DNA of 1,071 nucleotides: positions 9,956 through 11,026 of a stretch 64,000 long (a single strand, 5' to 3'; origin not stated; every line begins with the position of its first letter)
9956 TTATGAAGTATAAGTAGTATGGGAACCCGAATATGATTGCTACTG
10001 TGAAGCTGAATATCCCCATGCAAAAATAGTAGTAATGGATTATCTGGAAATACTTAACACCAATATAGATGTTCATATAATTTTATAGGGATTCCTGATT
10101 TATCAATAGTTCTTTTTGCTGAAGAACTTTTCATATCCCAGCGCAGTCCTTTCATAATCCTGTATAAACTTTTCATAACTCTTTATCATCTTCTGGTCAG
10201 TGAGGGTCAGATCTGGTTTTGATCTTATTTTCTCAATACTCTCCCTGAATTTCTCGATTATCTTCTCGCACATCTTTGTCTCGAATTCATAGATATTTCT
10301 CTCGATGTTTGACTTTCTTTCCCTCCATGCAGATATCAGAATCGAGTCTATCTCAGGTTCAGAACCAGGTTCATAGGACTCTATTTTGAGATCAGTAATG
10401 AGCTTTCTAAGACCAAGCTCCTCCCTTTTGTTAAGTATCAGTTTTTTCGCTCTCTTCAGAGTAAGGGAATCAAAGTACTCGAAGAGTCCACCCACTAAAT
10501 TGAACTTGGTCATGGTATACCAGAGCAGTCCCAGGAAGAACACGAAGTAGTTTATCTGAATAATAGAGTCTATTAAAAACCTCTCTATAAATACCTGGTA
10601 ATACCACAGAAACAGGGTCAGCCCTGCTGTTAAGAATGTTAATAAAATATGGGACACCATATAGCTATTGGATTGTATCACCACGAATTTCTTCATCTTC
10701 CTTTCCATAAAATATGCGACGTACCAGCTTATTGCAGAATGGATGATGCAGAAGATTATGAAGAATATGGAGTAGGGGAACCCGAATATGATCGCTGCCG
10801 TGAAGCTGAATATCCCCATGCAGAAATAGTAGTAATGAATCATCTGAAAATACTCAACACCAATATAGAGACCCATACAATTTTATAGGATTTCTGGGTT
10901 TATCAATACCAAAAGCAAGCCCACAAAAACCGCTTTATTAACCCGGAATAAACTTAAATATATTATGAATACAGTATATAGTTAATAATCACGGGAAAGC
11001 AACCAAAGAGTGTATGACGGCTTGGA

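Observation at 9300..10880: Low-GC insert with two tandem, roughly 85%-identical paralogous membrane-protein genes between the S13 and L4 operons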

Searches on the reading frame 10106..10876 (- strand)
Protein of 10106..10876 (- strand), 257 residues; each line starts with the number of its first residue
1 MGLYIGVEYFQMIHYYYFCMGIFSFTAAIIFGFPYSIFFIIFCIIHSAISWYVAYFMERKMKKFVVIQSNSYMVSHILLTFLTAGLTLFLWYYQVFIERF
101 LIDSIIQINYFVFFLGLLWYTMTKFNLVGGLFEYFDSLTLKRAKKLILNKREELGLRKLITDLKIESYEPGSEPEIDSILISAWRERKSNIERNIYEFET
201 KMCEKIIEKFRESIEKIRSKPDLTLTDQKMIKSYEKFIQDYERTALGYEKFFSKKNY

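Call 5: search_protein_families(library=pfam, proteins=[window:10106-10876:-], max_evalue=10)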
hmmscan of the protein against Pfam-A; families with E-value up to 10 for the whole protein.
window:10106-10876:- (257 aa): 2 families
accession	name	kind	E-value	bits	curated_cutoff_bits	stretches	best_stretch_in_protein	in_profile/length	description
PF21175.2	RecR_C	-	0.07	13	22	1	128-143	4-19/24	RecR, C-terminal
PF03961.19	FapA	-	0.21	11.6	31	1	141-244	105-208/272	Flagellar Assembly Protein A beta solenoid domain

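Call 9: find_homologous_proteins(query=window:10106-10876:-, max_evalue=0.001)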
Query window:10106-10876:- (257 aa): 12 proteins with E <= 0.001 among 1425 candidates.
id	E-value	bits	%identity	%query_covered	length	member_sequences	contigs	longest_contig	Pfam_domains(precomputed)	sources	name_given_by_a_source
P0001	6.0e-151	519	95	95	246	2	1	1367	-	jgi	-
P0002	1.9e-144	498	86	100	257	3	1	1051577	-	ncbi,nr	ncbi:MAG: hypothetical protein JSW41_03130 [Candidatus Aenigmatarchaeota archaeon]|nr:MAG: hypotheti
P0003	2.3e-127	442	79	99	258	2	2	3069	-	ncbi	-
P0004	3.0e-125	435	77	100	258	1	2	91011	-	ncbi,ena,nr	ncbi:MAG: hypothetical protein KAU24_01960 [Candidatus Aenigmarchaeota archaeon]|nr:hypothetical pro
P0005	3.1e-119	415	70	100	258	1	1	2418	-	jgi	jgi:hypothetical protein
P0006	6.7e-119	414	69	99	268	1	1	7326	-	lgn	-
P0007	1.7e-114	400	65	100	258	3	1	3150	-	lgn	-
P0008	3.6e-113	395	66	100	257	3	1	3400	-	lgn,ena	-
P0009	4.6e-109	382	63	98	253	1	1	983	-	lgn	-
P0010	5.7e-107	375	63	100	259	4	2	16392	-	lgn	-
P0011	5.8e-107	375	62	99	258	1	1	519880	-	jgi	jgi:hypothetical protein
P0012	4.6e-105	369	61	100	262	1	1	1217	-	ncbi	-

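Call 10: find_encoding_contigs(protein=P0002, flank=6000, max_places=3)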
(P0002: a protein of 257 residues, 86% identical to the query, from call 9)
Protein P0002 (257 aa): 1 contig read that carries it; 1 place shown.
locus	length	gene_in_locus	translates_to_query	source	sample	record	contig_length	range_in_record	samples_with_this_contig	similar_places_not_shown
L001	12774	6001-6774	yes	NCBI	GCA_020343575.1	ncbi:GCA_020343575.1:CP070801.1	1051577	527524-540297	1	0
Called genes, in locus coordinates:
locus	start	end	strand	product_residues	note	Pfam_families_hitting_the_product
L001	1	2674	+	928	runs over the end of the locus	-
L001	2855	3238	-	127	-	PF00237:Ribosomal_L22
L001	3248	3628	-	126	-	PF00203:Ribosomal_S19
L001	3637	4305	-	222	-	PF00181:Ribosomal_L2_N, PF03947:Ribosomal_L2_C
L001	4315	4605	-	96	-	PF00276:Ribosomal_L23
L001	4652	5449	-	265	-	PF00573:Ribosomal_L4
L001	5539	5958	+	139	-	PF04463:2-thiour_desulf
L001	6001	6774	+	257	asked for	-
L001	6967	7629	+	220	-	PF00117:GATase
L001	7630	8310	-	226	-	PF02732:ERCC4, PF12826:HHH_2 (weak)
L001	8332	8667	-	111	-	PF01588:tRNA_bind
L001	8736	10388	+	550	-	-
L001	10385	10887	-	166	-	-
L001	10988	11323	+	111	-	PF00215:OMPdecase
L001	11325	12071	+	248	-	PF00156:Pribosyltran (weak)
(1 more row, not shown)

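Call 11: find_encoding_contigs(protein=P0011, flank=6000, max_places=3)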
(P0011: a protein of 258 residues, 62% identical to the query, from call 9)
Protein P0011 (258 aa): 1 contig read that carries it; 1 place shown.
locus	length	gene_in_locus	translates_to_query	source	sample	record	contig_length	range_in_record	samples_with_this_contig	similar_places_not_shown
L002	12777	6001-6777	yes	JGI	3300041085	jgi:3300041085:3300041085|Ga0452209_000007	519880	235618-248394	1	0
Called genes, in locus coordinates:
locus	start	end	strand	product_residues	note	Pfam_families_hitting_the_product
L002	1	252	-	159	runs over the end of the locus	PF00366:Ribosomal_S17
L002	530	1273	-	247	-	-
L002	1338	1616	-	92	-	PF01868:RNase_P-MRP_p29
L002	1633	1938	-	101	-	PF01253:SUI1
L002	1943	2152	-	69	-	PF00831:Ribosomal_L29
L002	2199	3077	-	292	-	PF07650:KH_2, PF00189:Ribosomal_S3_C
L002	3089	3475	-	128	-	PF00237:Ribosomal_L22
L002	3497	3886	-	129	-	PF00203:Ribosomal_S19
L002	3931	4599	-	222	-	PF00181:Ribosomal_L2_N (weak), PF03947:Ribosomal_L2_C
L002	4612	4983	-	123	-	PF00276:Ribosomal_L23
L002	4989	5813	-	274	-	PF00573:Ribosomal_L4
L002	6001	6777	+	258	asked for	-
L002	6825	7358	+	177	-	PF00416:Ribosomal_S13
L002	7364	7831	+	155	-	PF01479:S4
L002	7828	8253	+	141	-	PF00411:Ribosomal_S11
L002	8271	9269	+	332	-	PF00297:Ribosomal_L3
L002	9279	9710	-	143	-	-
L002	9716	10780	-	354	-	PF01266:DAO (faint), PF13450:NAD_binding_8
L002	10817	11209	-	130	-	-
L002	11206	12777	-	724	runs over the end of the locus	PF01751:Toprim, PF01131:Topoisom_bac, PF01396:Zn_ribbon_Top1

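Call 12: find_encoding_contigs(protein=P0004, flank=6000, max_places=3)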
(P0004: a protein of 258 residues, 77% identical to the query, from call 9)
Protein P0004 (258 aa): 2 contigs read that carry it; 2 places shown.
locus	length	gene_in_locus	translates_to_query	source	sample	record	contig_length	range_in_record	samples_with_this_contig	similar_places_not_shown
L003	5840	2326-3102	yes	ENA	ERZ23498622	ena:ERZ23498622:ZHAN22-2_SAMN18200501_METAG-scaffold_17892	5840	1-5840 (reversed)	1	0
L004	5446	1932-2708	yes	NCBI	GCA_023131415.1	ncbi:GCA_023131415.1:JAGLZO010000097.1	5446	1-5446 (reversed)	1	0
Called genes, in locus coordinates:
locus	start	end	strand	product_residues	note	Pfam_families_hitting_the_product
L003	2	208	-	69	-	?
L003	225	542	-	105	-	PF00276:Ribosomal_L23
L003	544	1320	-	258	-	PF00573:Ribosomal_L4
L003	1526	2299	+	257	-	-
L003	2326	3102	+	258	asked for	-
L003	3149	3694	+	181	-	PF00416:Ribosomal_S13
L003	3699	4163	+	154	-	PF01479:S4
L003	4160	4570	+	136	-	PF00411:Ribosomal_S11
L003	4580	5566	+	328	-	PF00297:Ribosomal_L3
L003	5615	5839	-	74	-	?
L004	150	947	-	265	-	PF00573:Ribosomal_L4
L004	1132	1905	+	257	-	-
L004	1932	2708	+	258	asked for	-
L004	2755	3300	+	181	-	PF00416:Ribosomal_S13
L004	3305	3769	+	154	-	PF01479:S4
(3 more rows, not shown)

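Call 19: find_encoding_contigs(protein=P0010, flank=6000, max_places=3)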
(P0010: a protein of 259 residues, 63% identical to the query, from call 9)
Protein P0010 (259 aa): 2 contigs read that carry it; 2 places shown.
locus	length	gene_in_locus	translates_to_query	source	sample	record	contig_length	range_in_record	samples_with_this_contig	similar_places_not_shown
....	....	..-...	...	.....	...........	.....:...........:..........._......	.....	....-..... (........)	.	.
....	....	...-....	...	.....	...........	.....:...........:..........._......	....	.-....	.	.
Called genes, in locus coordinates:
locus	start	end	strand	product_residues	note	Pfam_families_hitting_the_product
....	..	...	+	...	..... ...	-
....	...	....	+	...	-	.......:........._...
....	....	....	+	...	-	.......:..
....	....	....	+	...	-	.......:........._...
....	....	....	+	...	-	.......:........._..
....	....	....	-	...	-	-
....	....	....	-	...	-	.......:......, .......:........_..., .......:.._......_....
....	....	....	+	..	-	-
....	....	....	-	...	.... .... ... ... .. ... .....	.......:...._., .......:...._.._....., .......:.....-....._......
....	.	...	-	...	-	?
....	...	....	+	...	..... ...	-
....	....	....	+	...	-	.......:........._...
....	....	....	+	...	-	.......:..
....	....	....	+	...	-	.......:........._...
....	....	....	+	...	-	?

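Call 20: find_encoding_contigs(protein=P0006, flank=6000, max_places=3)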
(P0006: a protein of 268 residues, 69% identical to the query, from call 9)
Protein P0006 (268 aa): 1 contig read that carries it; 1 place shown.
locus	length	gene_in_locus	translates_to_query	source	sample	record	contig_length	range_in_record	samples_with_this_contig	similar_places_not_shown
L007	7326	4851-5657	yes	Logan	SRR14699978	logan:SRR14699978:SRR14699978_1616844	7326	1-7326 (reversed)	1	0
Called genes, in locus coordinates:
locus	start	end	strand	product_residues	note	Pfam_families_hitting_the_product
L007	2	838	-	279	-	?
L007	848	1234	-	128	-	PF00237:Ribosomal_L22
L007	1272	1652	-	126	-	PF00203:Ribosomal_S19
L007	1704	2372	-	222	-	PF00181:Ribosomal_L2_N (faint), PF03947:Ribosomal_L2_C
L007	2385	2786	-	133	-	PF00276:Ribosomal_L23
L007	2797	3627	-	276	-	PF00573:Ribosomal_L4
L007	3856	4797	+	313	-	PF01048:PNP_UDP_1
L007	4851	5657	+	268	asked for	-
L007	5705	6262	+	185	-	PF00416:Ribosomal_S13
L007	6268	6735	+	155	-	PF01479:S4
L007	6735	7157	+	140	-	PF00411:Ribosomal_S11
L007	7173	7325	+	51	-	?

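Call 21: find_related_loci(query=A1, collection=genome_contigs, flank=6000)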
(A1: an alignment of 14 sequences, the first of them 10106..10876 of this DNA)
Query A1 (257 aa) in genome_contigs; peptide patterns used: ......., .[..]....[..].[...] (x = any residue, [..] = any of these).
102 stretches matched a pattern; 2 encode a relative of the query (tblastn E <= 1e-3); 2 distinct loci.
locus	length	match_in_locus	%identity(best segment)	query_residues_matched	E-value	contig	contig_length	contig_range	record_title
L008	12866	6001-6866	86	1-257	4e-145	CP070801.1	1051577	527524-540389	MAG: Candidatus Aenigmatarchaeota archaeon isolate bin1364 chromosome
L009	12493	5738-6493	69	1-252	3e-123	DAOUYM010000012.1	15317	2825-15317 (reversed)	MAG TPA_asm: Candidatus Aenigmatarchaeota archaeon isolate CSMAG_927 CSMAG_927_k141_5325872_length_15317_cov_10.9855, wh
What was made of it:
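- Tried and rejected: The GTDB genome scan used two very specific peptide patterns and found only two species, so it says little about how widely the family is distributed (call 21).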

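Call 22: predict_structure(alignment_id=A1)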
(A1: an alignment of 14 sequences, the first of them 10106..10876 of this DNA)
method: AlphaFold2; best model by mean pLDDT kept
length: 257 residues; sequences in the alignment: 14
mean_pLDDT: 63.5   pTM: 0.52
mean pLDDT of the five models: 63.5, 60.7, 60.2, 59.0, 54.4
residues with pLDDT >= 90: 43; 70-90: 65; 50-70: 40; < 50: 109
segments of 3 or more residues with pLDDT < 50: 1-33, 45-107, 128-130
pLDDT, mean of each block of 10 residues (from residue 1): 31 40 41 49 49 45 35 42 45 46 49 51 53 63 86 86 86 76 70 88 92 93 91 93 87 67
secondary structure, 60 per line:
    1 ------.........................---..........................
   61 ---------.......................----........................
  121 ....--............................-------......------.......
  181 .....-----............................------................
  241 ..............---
elements in order: H7-31 H35-60 H70-92 H97-124 H127-154 H162-167 H174-185 H191-218 H225-254

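Call 24: search_protein_representatives(alignment_id=A1)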
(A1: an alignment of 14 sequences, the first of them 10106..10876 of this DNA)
Query: 14 sequences, 258 profile positions. Proteins with E-value up to 0.001 (for the whole library): 57; up to 1e-10: 43; up to 1e-30: 19. The best 57 are listed.
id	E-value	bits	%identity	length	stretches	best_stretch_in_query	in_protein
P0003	5.0e-138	474.9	-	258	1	1-257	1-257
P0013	4.9e-67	242.3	-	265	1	1-252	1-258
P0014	8.7e-57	208.7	-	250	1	1-247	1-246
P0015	5.8e-56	206.0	-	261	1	1-255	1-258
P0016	9.6e-51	188.9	-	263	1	1-256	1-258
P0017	1.9e-50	187.9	-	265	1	1-256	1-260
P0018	1.5e-48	181.7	-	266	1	5-256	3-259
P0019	1.6e-47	178.4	-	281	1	1-255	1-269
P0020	2.9e-47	177.5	-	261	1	1-255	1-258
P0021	6.3e-46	173.1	-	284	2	101-253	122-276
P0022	1.0e-45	172.4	-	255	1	3-255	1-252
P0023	3.3e-44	167.5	-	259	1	3-256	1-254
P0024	5.8e-42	160.1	-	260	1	5-254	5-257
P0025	1.1e-41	159.3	-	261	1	3-255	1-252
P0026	3.1e-38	147.9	-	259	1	1-255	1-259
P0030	3.0e-31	125.0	-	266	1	4-241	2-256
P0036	2.3e-24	102.5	-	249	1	6-241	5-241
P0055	1.8e-10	56.9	-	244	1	5-240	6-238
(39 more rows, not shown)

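Call 26: fold_search(model_id=the predicted structure, library=pdb)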
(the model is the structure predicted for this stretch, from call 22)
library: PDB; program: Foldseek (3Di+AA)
matches with E <= 10: 77; with E <= 0.001: 0
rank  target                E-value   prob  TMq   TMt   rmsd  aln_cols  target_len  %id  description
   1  3tul_B                1.7e+00  0.21  0.20  0.35  16.3       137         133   12  Crystal structure of N-terminal region of Type III Secretion Major Translocator SipB (residues 82-226) (released 2012-02-15)
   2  3tul_A                2.7e+00  0.20  0.22  0.38  13.8       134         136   13  Crystal structure of N-terminal region of Type III Secretion Major Translocator SipB (residues 82-226) (released 2012-02-15)
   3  8rhn_B                2.9e+00  0.10  0.18  0.23  18.3       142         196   13  Structure of the 55LCC ATPase complex (released 2024-03-27)
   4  2ejr                  2.9e+00  0.08  0.17  0.08  21.1       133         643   14  LSD1-tranylcypromine complex (released 2008-01-01)
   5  2y48_A                3.0e+00  0.15  0.21  0.09  23.2       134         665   13  Crystal structure of LSD1-CoREST in complex with a N-terminal SNAIL peptide (released 2011-02-16)
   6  7d6d_A                3.2e+00  0.10  0.21  0.15  33.4       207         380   14  Structural insights into membrane remodeling by SNX1 (released 2021-03-17)
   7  7nhl_0                3.2e+00  0.10  0.15  0.10  14.8        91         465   20  VgaA-LC, an antibiotic resistance ABCF, in complex with 70S ribosome from Staphylococcus aureus (released 2021-05-05)
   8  5l3b_A                3.2e+00  0.08  0.14  0.07  21.9       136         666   13  Human LSD1/CoREST: LSD1 D556G mutation (released 2016-05-04)
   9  9ea7                  3.2e+00  0.04  0.18  0.01  41.5       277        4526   12  The Structure of ApoB100 from Human Low-Density Lipoprotein (released 2024-12-18)
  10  8otz_DP               3.4e+00  0.04  0.13  0.15  28.7       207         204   13  48-nm repeat of the native axonemal doublet microtubule from bovine sperm (released 2023-11-22)
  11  2x0l_A                3.6e+00  0.20  0.24  0.10  23.4       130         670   12  Crystal structure of a neuro-specific splicing variant of human histone lysine demethylase LSD1. (released 2010-03-02)
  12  9rgw_D                4.0e+00  0.18  0.19  0.47  14.5       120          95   15  X-ray crystal structure of a de novo designed single-chain antiparallel 3-helix coiled-coil bundle, sc-apCC3-CW2 (released 2025-09-03)
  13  5f3p_B                4.2e+00  0.09  0.19  0.26  11.8       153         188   12  Crystal structure of a noncanonical Dicer protein from Entamoeba histolytica (released 2017-02-08)
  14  4wyv_H                4.2e+00  0.09  0.17  0.20  13.6       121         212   13  Crystal Structure of Human Translin in Open Conformation (released 2014-11-26)
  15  2z5u                  4.2e+00  0.07  0.17  0.08  21.1       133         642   14  Crystal structure of Lysine-specific histone demethylase 1 (released 2008-04-01)
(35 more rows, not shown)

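Call 27: find_homologous_proteins(query=A2, max_evalue=0.001)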
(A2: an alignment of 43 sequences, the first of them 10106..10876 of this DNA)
Query A2 (43 sequences) (257 aa, profile of the alignment): 27 proteins with E <= 0.001 among 8000 candidates.
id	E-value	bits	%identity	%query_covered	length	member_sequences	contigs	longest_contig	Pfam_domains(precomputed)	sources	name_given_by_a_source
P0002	3.1e-100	353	86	100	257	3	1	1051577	-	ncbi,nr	ncbi:MAG: hypothetical protein JSW41_03130 [Candidatus Aenigmatarchaeota archaeon]|nr:MAG: hypotheti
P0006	4.3e-100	352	69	99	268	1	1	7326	-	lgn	-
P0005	5.8e-99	348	70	100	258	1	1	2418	-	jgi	jgi:hypothetical protein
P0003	7.2e-98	345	79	99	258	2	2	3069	-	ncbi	-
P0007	4.1e-97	342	65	100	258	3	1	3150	-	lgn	-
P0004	5.1e-97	342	77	100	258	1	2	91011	-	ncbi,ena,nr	ncbi:MAG: hypothetical protein KAU24_01960 [Candidatus Aenigmarchaeota archaeon]|nr:hypothetical pro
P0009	9.3e-97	341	63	98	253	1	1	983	-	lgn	-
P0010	5.6e-96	339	63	100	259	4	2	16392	-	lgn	-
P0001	5.1e-95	335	95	95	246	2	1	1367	-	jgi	-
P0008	6.9e-93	328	66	100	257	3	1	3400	-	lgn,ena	-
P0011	1.8e-91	324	62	99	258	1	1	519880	-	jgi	jgi:hypothetical protein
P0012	1.5e-90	321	61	100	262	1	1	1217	-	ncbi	-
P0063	1.7e-41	160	23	79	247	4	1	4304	-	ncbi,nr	ncbi:MAG: hypothetical protein U9Q92_01875 [archaeon]|nr:hypothetical protein [archaeon]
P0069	1.7e-40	157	25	77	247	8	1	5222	-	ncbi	-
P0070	7.3e-40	155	74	49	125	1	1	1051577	-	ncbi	ncbi:MAG: hypothetical protein JSW41_01255, partial [Candidatus Aenigmatarchaeota archaeon]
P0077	1.3e-30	124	23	84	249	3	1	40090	-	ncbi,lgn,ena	-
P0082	2.6e-27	114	24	85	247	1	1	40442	-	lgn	-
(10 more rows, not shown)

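Call 28: find_encoding_contigs(protein=P0070, flank=6000, max_places=2)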
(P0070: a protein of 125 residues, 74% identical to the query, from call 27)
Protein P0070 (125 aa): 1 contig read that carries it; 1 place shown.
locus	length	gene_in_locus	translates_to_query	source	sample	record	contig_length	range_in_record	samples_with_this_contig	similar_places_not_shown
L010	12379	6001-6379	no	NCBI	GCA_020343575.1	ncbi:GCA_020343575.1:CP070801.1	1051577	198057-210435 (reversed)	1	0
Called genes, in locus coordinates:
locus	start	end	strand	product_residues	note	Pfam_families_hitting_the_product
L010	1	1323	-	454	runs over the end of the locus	PF27767:Arc_Cdc45 (weak), PF21763:DHH_CID, PF02272:DHHA1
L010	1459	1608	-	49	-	-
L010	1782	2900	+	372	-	-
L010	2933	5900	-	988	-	PF00801:PKD, PF18911:PKD_4, PF22352:K319L-like_PKD (faint), PF11617:Cu-binding_MopE (faint), PF00041:fn3, PF22633:F5_F8_type_C_2 (faint)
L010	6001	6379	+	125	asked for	-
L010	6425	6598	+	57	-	-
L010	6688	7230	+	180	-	PF00416:Ribosomal_S13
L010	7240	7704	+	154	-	PF01479:S4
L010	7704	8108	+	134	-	PF00411:Ribosomal_S11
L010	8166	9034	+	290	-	PF00297:Ribosomal_L3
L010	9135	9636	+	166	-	PF01351:RNase_HII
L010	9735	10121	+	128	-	-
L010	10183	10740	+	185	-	PF00753:Lactamase_B, PF19583:ODP, PF23023:Anti-Pycsar_Apyc1 (weak)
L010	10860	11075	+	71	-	-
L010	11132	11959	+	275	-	-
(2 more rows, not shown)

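Call 29: find_encoding_contigs(protein=P0077, flank=6000, max_places=2)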
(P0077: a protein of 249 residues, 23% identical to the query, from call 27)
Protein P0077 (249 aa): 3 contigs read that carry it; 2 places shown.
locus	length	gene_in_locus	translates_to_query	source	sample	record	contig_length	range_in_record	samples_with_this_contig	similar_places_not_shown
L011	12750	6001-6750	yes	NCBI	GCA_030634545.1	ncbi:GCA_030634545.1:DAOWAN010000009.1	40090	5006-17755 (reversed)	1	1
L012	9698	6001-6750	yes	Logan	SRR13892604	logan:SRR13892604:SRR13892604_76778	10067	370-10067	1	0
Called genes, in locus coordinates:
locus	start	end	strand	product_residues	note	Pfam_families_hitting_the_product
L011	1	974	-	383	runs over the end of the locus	PF04123:DUF373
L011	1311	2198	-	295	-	PF00557:Peptidase_M24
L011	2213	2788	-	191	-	PF21715:CggR_N (weak), PF22167:PH0730-like_N, PF14544:DUF4443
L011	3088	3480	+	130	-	-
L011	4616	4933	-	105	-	-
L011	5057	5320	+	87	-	-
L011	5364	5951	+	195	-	PF01209:Ubie_methyltran, PF13489:Methyltransf_23, PF02353:CMAS (weak), PF13847:Methyltransf_31, PF08241:Methyltransf_11, PF08242:Methyltransf_12, PF13649:Methyltransf_25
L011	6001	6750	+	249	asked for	-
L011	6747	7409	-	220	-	PF01865:PhoU_div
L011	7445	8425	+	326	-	PF01384:PHO4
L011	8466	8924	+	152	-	PF03703:bPH_2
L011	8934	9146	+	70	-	-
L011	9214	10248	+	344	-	PF00723:Glyco_hydro_15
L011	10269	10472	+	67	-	-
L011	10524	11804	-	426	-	-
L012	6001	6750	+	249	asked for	-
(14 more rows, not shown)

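Call 30: find_encoding_contigs(protein=P0082, flank=6000, max_places=2)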
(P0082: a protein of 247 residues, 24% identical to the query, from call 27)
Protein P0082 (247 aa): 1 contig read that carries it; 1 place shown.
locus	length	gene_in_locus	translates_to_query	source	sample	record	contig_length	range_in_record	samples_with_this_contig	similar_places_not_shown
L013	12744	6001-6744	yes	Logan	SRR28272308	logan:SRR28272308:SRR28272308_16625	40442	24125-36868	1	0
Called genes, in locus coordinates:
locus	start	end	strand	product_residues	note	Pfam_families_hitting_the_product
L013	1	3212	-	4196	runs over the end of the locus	PF19077:Big_13 (faint)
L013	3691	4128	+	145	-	PF10502:Peptidase_S26 (weak)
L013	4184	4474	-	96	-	-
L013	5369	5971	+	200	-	PF01209:Ubie_methyltran, PF13489:Methyltransf_23 (weak), PF00891:Methyltransf_2 (weak), PF02353:CMAS (weak), PF13847:Methyltransf_31, PF08241:Methyltransf_11, PF08242:Methyltransf_12, PF13649:Methyltransf_25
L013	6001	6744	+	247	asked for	-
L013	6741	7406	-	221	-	PF01865:PhoU_div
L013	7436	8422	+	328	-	PF01384:PHO4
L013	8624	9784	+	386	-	PF00723:Glyco_hydro_15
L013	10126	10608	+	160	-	-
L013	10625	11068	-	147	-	PF00293:NUDIX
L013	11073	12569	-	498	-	PF02885:Glycos_trans_3N, PF00591:Glycos_transf_3, PF07831:PYNP_C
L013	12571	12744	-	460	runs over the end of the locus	PF02386:TrkH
